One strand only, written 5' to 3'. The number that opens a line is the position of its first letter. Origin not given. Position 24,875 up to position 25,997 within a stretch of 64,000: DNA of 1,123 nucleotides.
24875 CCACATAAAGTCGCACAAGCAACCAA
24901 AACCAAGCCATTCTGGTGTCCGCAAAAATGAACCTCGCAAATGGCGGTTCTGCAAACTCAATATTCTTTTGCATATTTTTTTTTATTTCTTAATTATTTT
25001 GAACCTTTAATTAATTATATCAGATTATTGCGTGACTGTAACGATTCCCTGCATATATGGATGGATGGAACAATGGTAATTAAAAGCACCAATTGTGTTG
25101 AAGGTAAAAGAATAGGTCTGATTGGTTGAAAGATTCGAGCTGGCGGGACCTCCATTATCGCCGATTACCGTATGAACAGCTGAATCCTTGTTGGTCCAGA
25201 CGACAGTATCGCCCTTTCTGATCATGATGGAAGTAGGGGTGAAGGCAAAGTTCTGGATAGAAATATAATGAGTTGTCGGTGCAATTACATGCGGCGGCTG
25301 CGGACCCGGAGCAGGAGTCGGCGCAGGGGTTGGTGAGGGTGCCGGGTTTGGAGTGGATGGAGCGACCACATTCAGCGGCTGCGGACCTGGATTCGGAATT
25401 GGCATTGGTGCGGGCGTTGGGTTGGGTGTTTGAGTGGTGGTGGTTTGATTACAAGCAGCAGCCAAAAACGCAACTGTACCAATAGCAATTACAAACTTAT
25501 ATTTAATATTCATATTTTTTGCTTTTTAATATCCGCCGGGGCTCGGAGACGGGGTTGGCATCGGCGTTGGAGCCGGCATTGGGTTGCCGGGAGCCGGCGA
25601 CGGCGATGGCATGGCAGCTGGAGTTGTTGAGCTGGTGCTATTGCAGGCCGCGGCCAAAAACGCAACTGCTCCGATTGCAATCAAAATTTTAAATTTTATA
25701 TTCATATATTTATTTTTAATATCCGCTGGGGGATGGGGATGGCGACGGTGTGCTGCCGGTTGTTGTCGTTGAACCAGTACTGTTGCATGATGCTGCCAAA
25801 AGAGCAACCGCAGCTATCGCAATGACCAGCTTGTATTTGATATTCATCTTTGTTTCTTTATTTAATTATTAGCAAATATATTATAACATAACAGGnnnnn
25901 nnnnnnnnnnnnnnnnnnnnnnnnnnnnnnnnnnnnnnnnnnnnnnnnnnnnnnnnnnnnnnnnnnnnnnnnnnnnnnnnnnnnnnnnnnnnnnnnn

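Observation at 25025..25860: Tandem triplication of the cupredoxin 5' end: two truncated lipoprotein-leader mini-ORFs precede the full gene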

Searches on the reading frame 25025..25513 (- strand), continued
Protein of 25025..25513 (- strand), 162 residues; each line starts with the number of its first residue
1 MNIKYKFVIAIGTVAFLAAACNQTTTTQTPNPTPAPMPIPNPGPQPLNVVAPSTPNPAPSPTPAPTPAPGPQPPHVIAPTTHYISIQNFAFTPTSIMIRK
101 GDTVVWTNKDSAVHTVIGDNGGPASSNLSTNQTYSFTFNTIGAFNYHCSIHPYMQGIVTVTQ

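Call 67: search_protein_families(library=ncbifam, proteins=[window:25025-25513:-], max_evalue=0.1)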
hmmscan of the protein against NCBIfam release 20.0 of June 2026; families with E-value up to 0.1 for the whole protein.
window:25025-25513:- (162 aa): 10 families
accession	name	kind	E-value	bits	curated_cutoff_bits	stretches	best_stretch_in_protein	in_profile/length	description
TIGR02657.1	amicyanin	equivalog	8.9e-14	51.6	110.2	1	86-160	3-82/83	amicyanin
TIGR03102.1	halo_cynanin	subfamily_domain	7e-09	35.7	93.8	1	87-160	35-114/115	halocyanin domain-containing protein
TIGR02656.1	cyanin_plasto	equivalog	4.6e-08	33.4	87.85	1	89-160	12-98/99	plastocyanin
TIGR02375.1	pseudoazurin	equivalog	8.1e-05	22.4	109.85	1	89-161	10-84/116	pseudoazurin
NF008084.0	PRK10819.1-5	equivalog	0.00055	19.9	315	1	23-75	58-112/249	TonB system transport protein TonB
NF037973.1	metallo_SslE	exception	0.0076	13.6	3000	1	28-73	48-88/1519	lipoprotein metalloprotease SslE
TIGR02376.1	Cu_nitrite_red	equivalog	0.012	15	296.3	1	113-154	87-130/326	copper-containing nitrite reductase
TIGR03096.1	nitroso_cyanin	equivalog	0.032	14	142.85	1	84-153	51-123/135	nitrosocyanin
NF050804.1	CellDivDipMCaul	equivalog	0.057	12.2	900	1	19-105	57-145/634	cell division endopeptidase DipM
NF051440.1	CuResCopIPSEAE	equivalog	0.08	12.7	280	0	78-115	39-78/180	copper-resistant cuproprotein CopI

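Call 76: search_solved_structures(query=window:25025-25513:-, max_evalue=0.001)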
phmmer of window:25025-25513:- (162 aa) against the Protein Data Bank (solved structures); distinct sequences matched with E-value up to 0.001: 24.
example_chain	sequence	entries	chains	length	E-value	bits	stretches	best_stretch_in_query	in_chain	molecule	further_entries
9cck_A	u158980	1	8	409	1.7e-13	54.3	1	90-160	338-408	Copper-containing nitrite reductase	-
2qdv_A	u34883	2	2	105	7e-12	49.1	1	66-160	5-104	Amicyanin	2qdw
1sfd_A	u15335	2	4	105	9.7e-12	48.7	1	66-160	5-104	Amicyanin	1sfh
1sf3_A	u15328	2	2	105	1.3e-11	48.2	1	66-160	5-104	Amicyanin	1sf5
1aac_A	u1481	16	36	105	2.6e-11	47.3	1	66-160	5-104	AMICYANIN | PROTEIN (AMICYANIN)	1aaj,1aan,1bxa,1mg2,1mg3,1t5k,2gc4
2gb2_A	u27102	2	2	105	2.9e-11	47.1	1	66-160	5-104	Amicyanin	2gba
1mda_A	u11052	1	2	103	3.3e-11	46.9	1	67-160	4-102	AMICYANIN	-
3ie9_A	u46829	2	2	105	6.8e-11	45.9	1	66-160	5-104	Amicyanin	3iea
2idt_A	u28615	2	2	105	1.3e-10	45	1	66-160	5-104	Amicyanin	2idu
3rym_A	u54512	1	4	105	1.8e-10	44.6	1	66-160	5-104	Amicyanin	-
2idq_A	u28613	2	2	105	1.8e-10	44.6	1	66-160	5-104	Amicyanin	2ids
3ply_A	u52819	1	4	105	4.8e-10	43.2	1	66-160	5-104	Amicyanin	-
4p5r_A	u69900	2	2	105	4.8e-10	43.2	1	66-160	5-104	Amicyanin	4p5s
5fc9_A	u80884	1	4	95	2.4e-09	40.9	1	76-160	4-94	Blue (Type 1) copper domain protein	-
1id2_A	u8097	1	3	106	2.9e-09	40.6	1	83-160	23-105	AMICYANIN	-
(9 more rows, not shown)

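Call 84: predict_structure(alignment_id=A3)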
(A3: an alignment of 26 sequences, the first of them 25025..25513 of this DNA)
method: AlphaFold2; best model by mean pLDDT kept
length: 162 residues; sequences in the alignment: 26
mean_pLDDT: 80.8   pTM: 0.57
mean pLDDT of the five models: 80.8, 80.0, 78.9, 78.9, 78.7
residues with pLDDT >= 90: 86; 70-90: 17; 50-70: 45; < 50: 14
segments of 3 or more residues with pLDDT < 50: 18-28
pLDDT, mean of each block of 10 residues (from residue 1): 54 51 48 62 59 63 87 90 98 98 98 96 95 98 97 96 95
secondary structure, 60 per line:
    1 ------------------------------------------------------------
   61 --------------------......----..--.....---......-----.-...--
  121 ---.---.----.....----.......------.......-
elements in order: E81-86 E95-99 E103-108 E116-118 E133-137 E142-148 E155-161

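Call 86: fold_search(model_id=the predicted structure, library=pdb)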
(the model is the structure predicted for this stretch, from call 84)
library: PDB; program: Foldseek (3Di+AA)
matches with E <= 10: 1413; with E <= 0.001: 417
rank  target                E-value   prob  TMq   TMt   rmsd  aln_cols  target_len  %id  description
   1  5fc9_A                9.2e-10  1.00  0.47  0.78   1.9        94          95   29  Novel Purple Cupredoxin from Nitrosopumilus maritimus (released 2016-05-11)
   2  1sf3                  9.2e-10  1.00  0.45  0.68   3.6        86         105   30  Structure of the reduced form of the P94A mutant of amicyanin (released 2004-07-27)
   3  1sfd_A                1.2e-09  1.00  0.47  0.71   1.6        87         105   29  oxidized form of amicyanin mutant P94F (released 2004-07-27)
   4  2gb2                  1.3e-09  1.00  0.48  0.74   3.1        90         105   29  The P52G mutant of amicyanin in the Cu(II) state. (released 2006-08-01)
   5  2idq                  1.6e-09  1.00  0.48  0.73   1.4        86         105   28  Structure of M98A mutant of amicyanin, Cu(II) (released 2007-03-13)
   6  2qdv                  1.9e-09  1.00  0.49  0.74   3.1        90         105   30  Structure of the Cu(II) form of the M51A mutant of amicyanin (released 2007-12-11)
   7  6hbe_C                3.2e-09  1.00  0.48  0.19   3.8       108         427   27  Cu-containing nitrite reductase (NirK) from Thermus scotoductus SA-01 (released 2019-01-23)
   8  6hbe_A                4.1e-09  1.00  0.48  0.19   3.8       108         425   30  Cu-containing nitrite reductase (NirK) from Thermus scotoductus SA-01 (released 2019-01-23)
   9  4p5r                  4.7e-09  1.00  0.47  0.71   3.6        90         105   29  Structure of oxidized W45Y mutant of amicyanin (released 2014-04-23)
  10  2idt                  5.0e-09  1.00  0.46  0.69   4.5        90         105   29  Structure of M98Q mutant of amicyanin, Cu(II) (released 2007-03-13)
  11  3rym_A                5.6e-09  1.00  0.47  0.71   3.5        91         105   27  Structure of Oxidized M98K mutant of Amicyanin (released 2011-11-23)
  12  9cck_A                5.6e-09  1.00  0.47  0.19   6.1        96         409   30  Multi-copper oxidase with a C-terminal cupredoxin domain from Nitrosopumilus maritimus (released 2025-02-05)
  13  3ie9                  6.0e-09  1.00  0.47  0.72   1.3        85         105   28  Structure of oxidized M98L mutant of amicyanin (released 2009-10-06)
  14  1id2_A                9.9e-09  1.00  0.48  0.72   1.5        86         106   28  CRYSTAL STRUCTURE OF AMICYANIN FROM PARACOCCUS VERSUTUS (THIOBACILLUS VERSUTUS) (released 2001-04-11)
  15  1aaj                  1.3e-08  1.00  0.45  0.69   2.1        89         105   30  CRYSTAL STRUCTURE ANALYSIS OF AMICYANIN AND APOAMICYANIN FROM PARACOCCUS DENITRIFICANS AT 2.0 ANGSTROMS AND 1.8 ANGSTROM (released 1993-10-31)
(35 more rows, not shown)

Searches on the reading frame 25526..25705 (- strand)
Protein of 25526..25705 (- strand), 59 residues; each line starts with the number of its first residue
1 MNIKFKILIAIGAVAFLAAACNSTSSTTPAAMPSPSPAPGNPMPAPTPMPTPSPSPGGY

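Call 9: search_protein_families(library=pfam, proteins=[window:25526-25705:-], max_evalue=0.01)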
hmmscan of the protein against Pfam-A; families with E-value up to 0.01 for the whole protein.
window:25526-25705:- (59 aa): 0 families

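Call 30: search_protein_representatives(protein=window:25526-25705:-)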
Query: 59 residues. Proteins with E-value up to 0.001 (for the whole library): 2; up to 1e-10: 0; up to 1e-30: 0. The best 2 are listed.
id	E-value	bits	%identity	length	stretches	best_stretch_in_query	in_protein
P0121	6.1e-04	36.1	37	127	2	6-56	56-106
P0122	8.9e-04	35.6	55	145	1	1-38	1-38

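Call 33: find_encoding_contigs(protein=P0122, flank=6000, max_places=4)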
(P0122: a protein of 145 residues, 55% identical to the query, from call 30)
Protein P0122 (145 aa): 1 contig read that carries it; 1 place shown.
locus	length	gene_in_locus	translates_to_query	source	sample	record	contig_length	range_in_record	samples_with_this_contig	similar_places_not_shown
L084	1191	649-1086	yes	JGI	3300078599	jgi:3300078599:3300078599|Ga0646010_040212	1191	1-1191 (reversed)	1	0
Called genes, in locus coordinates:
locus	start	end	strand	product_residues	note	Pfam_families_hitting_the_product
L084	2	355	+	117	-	?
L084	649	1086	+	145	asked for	-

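Call 36: find_homologous_proteins(query=A4, max_evalue=10)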
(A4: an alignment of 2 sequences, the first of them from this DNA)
Query A4 (2 sequences) (59 aa, profile of the alignment): 1 proteins with E <= 10 among 385 candidates.
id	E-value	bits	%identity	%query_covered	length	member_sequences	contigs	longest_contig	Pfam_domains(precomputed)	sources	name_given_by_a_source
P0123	5.8e+0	25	83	10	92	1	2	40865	-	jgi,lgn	jgi:hypothetical protein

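Call 67: search_protein_families(library=ncbifam, proteins=[window:25526-25705:-], max_evalue=0.1)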
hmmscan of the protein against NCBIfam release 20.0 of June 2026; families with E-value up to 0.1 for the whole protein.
window:25526-25705:- (59 aa): 3 families
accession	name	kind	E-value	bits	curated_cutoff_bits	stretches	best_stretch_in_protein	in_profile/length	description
NF008084.0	PRK10819.1-5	equivalog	0.0059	16.5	315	1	26-56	74-104/249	TonB system transport protein TonB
NF033817.2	Mplas_variab_LP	domain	0.055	13.5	22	1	4-23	2-27/29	variable surface lipoprotein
NF033930.1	pneumo_PspA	exception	0.087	11.5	850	1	19-55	348-386/659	pneumococcal surface protein A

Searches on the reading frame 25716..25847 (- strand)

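Call 9: search_protein_families(library=pfam, proteins=[window:25716-25847:-], max_evalue=0.01)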
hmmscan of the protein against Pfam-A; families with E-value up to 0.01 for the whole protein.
window:25716-25847:- (43 aa): 1 family
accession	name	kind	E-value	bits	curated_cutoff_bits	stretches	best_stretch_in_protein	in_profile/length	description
PF21827.1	New_glue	-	0.00066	19.8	31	1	1-35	1-36/94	New glue protein family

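Call 67: search_protein_families(library=ncbifam, proteins=[window:25716-25847:-], max_evalue=0.1)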
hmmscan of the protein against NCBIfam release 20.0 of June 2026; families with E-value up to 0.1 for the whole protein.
window:25716-25847:- (43 aa): 3 families
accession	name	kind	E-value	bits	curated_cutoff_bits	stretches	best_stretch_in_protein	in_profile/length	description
NF050142.1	PG1828_fam_lipo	equivalog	0.012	16.4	50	1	6-33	3-33/59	PG1828 family lipoprotein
NF033817.2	Mplas_variab_LP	domain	0.058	13.4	22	1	9-23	13-27/29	variable surface lipoprotein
TIGR03892.1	thiopep_precurs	subfamily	0.078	13.3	25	1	11-34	17-42/44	thiazolylpeptide-type bacteriocin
